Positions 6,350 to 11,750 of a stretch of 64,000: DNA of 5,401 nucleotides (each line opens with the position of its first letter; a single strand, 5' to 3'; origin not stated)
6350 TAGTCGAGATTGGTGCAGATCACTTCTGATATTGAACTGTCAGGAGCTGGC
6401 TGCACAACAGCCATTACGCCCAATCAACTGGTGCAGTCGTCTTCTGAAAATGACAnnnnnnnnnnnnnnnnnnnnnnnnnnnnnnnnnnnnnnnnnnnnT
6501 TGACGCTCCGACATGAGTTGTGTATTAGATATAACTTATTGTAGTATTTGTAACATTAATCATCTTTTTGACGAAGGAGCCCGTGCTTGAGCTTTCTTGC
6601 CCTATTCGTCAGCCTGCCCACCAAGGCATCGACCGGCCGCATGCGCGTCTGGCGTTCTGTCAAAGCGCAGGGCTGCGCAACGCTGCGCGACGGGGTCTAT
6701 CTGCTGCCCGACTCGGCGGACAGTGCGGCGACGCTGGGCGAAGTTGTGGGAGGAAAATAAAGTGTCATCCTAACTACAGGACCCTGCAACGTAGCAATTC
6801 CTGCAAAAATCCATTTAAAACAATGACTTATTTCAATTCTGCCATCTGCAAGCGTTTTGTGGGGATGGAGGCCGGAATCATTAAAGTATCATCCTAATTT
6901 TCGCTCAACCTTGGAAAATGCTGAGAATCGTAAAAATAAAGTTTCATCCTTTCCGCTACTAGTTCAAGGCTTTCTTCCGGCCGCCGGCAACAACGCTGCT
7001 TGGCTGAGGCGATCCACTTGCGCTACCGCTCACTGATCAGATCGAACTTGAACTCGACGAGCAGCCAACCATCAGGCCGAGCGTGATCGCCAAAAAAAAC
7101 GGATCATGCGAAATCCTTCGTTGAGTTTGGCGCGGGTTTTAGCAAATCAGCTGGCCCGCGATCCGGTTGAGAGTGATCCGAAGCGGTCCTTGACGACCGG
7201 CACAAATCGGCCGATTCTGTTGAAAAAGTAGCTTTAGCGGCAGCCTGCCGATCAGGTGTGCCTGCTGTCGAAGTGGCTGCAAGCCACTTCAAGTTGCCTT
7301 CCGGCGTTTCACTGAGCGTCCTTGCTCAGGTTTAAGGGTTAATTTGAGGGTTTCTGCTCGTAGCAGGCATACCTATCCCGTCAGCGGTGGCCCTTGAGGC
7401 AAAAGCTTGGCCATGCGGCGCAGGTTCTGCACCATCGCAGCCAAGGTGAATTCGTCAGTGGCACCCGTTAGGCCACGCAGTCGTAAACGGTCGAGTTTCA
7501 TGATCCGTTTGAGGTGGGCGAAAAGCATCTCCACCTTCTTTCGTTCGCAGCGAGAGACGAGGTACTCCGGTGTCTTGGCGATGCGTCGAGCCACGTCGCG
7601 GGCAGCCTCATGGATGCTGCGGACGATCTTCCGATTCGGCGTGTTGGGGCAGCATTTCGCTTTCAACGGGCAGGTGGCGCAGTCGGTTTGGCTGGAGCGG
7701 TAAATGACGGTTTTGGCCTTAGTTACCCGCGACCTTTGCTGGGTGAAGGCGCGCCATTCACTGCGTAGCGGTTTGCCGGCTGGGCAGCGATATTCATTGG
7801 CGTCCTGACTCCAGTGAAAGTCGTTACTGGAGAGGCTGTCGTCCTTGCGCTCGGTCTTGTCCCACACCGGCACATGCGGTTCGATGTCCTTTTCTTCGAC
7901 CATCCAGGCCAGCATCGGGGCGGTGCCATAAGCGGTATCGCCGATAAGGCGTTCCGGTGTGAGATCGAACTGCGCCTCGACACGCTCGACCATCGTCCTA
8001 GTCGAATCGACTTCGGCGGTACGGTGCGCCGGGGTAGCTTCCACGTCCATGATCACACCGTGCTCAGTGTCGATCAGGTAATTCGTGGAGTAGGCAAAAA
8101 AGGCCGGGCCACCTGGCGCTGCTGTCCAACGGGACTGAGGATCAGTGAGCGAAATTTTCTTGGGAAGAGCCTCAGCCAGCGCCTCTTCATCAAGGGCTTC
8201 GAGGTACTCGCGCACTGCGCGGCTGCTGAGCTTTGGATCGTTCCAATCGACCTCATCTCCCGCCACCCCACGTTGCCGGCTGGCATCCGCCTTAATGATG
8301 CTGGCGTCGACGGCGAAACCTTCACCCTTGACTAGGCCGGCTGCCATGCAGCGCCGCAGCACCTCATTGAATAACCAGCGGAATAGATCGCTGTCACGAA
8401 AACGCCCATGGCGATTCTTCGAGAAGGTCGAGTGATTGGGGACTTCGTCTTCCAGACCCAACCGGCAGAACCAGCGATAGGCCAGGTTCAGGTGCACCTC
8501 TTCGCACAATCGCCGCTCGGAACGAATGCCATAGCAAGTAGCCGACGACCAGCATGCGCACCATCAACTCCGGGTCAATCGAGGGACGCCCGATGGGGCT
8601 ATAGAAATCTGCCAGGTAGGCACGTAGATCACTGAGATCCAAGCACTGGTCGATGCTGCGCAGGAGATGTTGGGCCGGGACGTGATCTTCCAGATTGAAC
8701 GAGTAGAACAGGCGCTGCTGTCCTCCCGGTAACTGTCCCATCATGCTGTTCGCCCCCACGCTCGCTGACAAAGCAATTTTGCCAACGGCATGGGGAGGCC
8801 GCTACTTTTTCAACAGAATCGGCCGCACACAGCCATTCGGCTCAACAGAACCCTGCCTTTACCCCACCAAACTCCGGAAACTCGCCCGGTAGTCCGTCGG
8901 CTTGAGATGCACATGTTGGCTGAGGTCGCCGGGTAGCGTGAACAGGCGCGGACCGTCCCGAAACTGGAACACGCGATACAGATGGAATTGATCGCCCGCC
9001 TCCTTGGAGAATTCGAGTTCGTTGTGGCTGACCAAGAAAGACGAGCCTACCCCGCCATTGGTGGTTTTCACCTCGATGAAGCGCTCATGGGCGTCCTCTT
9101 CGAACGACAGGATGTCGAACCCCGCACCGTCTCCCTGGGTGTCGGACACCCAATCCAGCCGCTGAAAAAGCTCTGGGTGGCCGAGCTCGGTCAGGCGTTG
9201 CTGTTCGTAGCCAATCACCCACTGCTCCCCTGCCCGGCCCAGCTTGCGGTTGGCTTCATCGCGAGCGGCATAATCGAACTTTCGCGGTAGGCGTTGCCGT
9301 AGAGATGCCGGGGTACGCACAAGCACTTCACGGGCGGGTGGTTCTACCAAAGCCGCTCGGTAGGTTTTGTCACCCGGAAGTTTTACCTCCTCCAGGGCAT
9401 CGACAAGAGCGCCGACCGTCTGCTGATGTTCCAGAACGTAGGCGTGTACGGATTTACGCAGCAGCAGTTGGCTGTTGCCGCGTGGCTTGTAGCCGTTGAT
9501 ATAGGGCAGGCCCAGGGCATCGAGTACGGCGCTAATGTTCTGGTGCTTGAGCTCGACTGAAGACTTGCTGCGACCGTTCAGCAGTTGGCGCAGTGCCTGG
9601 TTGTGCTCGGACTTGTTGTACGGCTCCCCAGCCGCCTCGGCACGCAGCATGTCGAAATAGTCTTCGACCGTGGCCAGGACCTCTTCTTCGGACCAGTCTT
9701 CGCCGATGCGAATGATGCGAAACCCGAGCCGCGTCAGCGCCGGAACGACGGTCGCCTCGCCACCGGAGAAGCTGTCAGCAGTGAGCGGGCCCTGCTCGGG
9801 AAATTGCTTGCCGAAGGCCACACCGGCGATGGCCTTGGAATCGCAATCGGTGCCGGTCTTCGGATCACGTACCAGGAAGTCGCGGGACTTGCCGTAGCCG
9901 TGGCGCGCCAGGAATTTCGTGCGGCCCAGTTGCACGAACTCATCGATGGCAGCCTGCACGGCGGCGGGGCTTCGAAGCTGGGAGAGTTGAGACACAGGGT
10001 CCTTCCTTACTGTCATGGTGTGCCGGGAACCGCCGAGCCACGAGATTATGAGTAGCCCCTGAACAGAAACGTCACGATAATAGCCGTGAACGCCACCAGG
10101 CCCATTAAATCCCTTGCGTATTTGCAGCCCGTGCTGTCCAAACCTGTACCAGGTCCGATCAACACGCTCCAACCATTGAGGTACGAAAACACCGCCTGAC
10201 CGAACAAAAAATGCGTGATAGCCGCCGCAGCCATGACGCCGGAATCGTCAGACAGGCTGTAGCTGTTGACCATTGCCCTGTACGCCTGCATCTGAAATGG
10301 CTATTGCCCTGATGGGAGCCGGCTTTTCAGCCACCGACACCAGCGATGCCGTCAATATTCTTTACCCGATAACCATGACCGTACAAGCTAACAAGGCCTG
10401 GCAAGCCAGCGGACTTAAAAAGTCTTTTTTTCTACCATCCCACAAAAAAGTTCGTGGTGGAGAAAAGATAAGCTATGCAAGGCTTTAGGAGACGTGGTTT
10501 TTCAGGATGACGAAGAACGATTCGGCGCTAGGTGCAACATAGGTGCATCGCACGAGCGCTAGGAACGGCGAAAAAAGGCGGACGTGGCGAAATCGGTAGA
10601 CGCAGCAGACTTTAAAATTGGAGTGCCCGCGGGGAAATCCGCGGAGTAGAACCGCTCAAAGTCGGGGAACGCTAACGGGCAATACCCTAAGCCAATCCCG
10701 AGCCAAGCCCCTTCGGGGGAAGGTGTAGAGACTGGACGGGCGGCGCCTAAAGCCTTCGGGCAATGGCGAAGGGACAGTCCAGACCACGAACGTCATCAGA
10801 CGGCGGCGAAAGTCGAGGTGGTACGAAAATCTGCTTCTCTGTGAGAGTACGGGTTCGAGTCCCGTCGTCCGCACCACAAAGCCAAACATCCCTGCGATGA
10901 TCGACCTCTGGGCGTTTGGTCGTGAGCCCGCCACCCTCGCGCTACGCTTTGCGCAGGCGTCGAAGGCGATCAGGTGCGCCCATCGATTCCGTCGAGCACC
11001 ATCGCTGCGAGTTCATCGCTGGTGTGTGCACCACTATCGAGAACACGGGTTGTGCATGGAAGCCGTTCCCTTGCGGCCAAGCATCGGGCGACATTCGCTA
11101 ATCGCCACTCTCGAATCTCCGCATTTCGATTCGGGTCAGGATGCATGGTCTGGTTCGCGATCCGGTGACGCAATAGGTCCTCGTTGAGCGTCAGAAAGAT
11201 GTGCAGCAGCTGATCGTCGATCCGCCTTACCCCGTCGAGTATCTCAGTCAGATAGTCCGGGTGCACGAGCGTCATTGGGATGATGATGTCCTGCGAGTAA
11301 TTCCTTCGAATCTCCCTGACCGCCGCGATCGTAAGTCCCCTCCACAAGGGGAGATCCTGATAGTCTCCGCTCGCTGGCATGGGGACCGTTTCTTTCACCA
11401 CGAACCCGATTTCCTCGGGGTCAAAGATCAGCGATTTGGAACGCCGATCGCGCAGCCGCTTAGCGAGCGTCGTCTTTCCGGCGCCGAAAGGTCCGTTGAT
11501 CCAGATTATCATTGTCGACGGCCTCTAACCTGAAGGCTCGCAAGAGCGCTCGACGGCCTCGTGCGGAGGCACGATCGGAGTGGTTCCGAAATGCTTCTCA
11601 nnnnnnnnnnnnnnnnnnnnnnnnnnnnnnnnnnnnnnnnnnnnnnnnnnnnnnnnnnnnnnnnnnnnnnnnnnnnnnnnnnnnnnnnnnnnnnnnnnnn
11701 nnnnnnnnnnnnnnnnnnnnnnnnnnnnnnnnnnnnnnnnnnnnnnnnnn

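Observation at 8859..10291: Two-gene cassette: small hydrophobic protein plus DUF3883-like nuclease-fold protein, a candidate uncharacterised defence or abortive-infection module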

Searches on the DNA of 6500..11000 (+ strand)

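Call 57: search_dna_similar(query=window:6500-11000:+, collection=ecoli_genomes, mode=near, max_rows=8)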
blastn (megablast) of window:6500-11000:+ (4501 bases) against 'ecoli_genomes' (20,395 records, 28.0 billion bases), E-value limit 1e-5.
Records with a match: 722; places in all: 741; records where one place covers at least 80% of the query: 163.
Genomes with a match: 689 of 5426; with a place that covers at least 80% of the query: 160. Places per genome that has any: lowest 1, median 1, highest 3. On chromosomes: 95 places; on plasmids: 646.
Best place of each record, by identity: >=99% 705; 95-99% 2; 90-95% 15.
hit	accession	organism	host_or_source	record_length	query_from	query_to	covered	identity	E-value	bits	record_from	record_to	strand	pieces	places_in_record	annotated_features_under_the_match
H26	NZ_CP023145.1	Escherichia coli strain CFSAN061770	missing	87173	1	4501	100%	100.0%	0e+0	8307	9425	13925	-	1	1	IS1182-like element ISCfr1 family transposase | DUF3883 domain-containing protein | hypothetical protein (x2) | chromate resistance protein ChrB domain-containing protein | AAA family ATPase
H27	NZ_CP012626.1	Escherichia coli strain SF-468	Homo sapiens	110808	1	4501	100%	100.0%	0e+0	8307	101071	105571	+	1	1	IS1182-like element ISCfr1 family transposase | DUF3883 domain-containing protein | hypothetical protein (x2) | chromate resistance protein ChrB domain-containing protein | AAA family ATPase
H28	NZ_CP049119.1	Escherichia coli strain EC931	Homo sapiens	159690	1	4501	100%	100.0%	0e+0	8307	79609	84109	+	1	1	IS1182-like element ISCfr1 family transposase | DUF3883 domain-containing protein | hypothetical protein (x2) | chromate resistance protein ChrB domain-containing protein | AAA family ATPase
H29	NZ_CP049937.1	Escherichia coli strain JL05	milk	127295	1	4501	100%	100.0%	0e+0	8307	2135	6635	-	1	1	IS1182-like element ISCfr1 family transposase | DUF3883 domain-containing protein | hypothetical protein (x2) | chromate resistance protein ChrB domain-containing protein | AAA family ATPase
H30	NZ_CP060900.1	Escherichia coli strain EC21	Homo sapiens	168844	1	4501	100%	100.0%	0e+0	8307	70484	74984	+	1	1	IS1182-like element ISCfr1 family transposase | DUF3883 domain-containing protein | hypothetical protein (x2) | chromate resistance protein ChrB domain-containing protein | AAA family ATPase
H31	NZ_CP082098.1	Escherichia coli strain MS15052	Homo sapiens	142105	1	4501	100%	100.0%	0e+0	8307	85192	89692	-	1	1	IS1182-like element ISCfr1 family transposase | DUF3883 domain-containing protein | hypothetical protein (x2) | chromate resistance protein ChrB domain-containing protein | AAA family ATPase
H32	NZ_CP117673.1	Escherichia coli strain KW21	water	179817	1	4501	100%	100.0%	0e+0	8307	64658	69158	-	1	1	IS1182-like element ISCfr1 family transposase | DUF3883 domain-containing protein | hypothetical protein (x2) | chromate resistance protein ChrB domain-containing protein | AAA family ATPase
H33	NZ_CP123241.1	Escherichia coli strain YZLc1-3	chicken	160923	1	4501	100%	100.0%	0e+0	8307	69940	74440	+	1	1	IS1182-like element ISCfr1 family transposase | DUF3883 domain-containing protein | hypothetical protein (x2) | chromate resistance protein ChrB domain-containing protein | AAA family ATPase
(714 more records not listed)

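Call 59: get_annotated_region(hit=H26, flank=3000)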
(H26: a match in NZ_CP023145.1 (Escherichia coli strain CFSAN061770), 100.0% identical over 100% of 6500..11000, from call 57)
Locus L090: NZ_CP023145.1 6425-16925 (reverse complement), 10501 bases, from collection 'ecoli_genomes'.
description: Escherichia coli strain CFSAN061770 plasmid pEGY3, complete sequence
organism: Escherichia coli strain CFSAN061770 (NCBI taxid 562)
replicon: plasmid pEGY3; assembly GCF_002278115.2
host: missing; source: raw milk cheese; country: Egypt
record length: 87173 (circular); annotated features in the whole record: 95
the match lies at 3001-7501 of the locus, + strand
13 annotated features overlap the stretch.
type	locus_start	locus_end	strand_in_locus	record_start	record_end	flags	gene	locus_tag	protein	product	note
CDS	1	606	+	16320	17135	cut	-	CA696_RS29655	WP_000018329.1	aminoglycoside O-phosphotransferase APH(3')-Ia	-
CDS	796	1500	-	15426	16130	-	-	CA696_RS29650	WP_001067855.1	IS6-like element IS26 family transposase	-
CDS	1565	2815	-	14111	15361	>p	-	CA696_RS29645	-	transposase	incomplete; partial in the middle of a contig; missing C-terminus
CDS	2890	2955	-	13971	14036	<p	-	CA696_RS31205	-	EAL domain-containing protein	incomplete; partial in the middle of a contig; missing N-terminus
CDS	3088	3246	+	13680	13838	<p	-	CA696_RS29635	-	chromate resistance protein ChrB domain-containing protein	incomplete; partial in the middle of a contig; missing C-terminus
CDS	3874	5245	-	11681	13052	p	-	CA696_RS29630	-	IS1182-like element ISCfr1 family transposase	frameshifted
CDS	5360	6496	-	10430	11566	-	-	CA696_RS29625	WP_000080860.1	DUF3883 domain-containing protein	-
CDS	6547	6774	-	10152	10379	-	-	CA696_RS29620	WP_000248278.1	hypothetical protein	-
CDS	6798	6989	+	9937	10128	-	-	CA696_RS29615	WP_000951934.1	hypothetical protein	-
CDS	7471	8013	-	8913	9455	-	-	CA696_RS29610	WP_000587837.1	AAA family ATPase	-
CDS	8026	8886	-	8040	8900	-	aac(3)-IId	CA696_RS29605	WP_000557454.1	aminoglycoside N-acetyltransferase AAC(3)-IId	-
CDS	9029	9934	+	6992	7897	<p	-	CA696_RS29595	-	IS4-like element ISVsa5 family transposase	incomplete; partial in the middle of a contig; missing C-terminus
CDS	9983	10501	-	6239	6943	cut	-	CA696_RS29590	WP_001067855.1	IS6-like element IS26 family transposase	-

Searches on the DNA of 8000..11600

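Call 12: search_rna_families(source=window, start=8000, end=11600, threshold=evalue, max_evalue=0.1)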
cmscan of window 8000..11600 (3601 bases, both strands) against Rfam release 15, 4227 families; matches with E-value up to 0.1: 1.
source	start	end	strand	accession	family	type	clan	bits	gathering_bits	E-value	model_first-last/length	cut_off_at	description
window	10603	10795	+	RF00028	Intron_gpI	Intron;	-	36.8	50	5.1e-07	1-253/253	no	Group I catalytic intron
